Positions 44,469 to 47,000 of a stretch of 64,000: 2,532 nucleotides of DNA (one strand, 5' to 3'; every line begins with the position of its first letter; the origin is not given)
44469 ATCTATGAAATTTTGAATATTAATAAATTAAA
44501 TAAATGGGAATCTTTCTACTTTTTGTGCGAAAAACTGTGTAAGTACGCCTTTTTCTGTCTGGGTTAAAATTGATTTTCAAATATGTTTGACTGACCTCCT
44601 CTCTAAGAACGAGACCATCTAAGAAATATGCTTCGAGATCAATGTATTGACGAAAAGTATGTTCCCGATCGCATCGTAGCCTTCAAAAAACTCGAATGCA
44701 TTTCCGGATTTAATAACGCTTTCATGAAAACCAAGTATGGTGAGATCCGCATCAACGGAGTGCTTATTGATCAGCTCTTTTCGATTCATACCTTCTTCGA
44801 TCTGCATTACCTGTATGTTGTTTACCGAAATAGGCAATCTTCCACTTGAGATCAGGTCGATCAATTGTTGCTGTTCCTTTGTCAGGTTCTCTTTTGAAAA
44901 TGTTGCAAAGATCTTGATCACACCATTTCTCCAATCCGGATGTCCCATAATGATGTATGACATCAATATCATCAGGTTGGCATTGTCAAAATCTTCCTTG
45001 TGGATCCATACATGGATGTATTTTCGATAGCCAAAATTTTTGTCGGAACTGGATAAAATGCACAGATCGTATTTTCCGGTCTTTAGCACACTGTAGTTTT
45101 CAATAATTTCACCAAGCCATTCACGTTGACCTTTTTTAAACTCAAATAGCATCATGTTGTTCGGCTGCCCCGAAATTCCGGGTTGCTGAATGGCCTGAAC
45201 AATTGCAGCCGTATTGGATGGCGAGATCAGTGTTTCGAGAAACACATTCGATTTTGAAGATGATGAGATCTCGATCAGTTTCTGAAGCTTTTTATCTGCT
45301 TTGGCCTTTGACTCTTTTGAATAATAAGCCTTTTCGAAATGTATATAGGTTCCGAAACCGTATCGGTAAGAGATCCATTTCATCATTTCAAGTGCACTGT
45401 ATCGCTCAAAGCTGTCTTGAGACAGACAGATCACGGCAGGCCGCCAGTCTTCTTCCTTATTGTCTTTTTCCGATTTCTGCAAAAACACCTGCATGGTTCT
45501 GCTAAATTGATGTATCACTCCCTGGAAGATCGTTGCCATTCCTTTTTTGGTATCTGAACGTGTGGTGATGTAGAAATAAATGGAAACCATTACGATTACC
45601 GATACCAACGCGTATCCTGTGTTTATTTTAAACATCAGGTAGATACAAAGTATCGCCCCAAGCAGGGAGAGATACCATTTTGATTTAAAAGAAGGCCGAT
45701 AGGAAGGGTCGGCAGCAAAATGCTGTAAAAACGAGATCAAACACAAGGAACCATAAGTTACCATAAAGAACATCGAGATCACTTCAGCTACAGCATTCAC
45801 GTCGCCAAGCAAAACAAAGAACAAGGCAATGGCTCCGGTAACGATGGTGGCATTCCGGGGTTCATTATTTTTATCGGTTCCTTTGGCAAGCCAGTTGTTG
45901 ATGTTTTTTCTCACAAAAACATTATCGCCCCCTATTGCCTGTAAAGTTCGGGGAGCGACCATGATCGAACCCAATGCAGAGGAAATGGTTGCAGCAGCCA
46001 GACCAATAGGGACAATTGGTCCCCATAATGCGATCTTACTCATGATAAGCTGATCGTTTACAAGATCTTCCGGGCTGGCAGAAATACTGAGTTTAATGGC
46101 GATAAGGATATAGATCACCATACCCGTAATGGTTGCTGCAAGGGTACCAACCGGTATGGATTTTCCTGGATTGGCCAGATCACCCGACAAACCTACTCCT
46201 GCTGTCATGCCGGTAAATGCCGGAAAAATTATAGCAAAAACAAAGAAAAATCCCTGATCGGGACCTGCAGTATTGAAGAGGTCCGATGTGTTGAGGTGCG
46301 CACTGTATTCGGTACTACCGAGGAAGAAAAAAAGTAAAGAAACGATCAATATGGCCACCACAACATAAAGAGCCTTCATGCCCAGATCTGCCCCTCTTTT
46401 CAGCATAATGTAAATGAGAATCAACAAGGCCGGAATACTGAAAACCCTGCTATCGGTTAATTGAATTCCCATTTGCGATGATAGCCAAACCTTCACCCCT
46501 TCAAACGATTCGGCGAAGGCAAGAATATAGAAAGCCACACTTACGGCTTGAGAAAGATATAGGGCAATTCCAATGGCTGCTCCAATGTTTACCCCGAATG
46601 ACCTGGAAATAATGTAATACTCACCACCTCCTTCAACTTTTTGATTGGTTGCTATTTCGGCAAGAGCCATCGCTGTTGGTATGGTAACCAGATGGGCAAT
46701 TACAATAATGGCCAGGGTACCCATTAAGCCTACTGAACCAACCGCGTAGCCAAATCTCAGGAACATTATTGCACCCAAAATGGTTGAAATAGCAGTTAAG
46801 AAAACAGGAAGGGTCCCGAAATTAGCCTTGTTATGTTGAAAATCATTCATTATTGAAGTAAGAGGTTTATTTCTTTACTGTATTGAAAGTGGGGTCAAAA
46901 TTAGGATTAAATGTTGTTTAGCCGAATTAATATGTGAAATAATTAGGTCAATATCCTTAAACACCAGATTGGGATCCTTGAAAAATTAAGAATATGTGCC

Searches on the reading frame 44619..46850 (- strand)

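Call 112: search_protein_families(library=pfam, proteins=[window:44619-46850:-], max_evalue=0.01)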
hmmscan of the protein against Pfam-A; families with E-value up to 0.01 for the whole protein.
window:44619-46850:- (743 aa): 2 families
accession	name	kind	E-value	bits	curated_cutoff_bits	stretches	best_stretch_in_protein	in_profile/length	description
PF00324.27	AA_permease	-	5e-47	161.1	24.6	1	16-450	2-448/470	Amino acid permease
PF03522.20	SLC12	-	0.00015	21.4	27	1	609-684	232-303/418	Solute carrier family 12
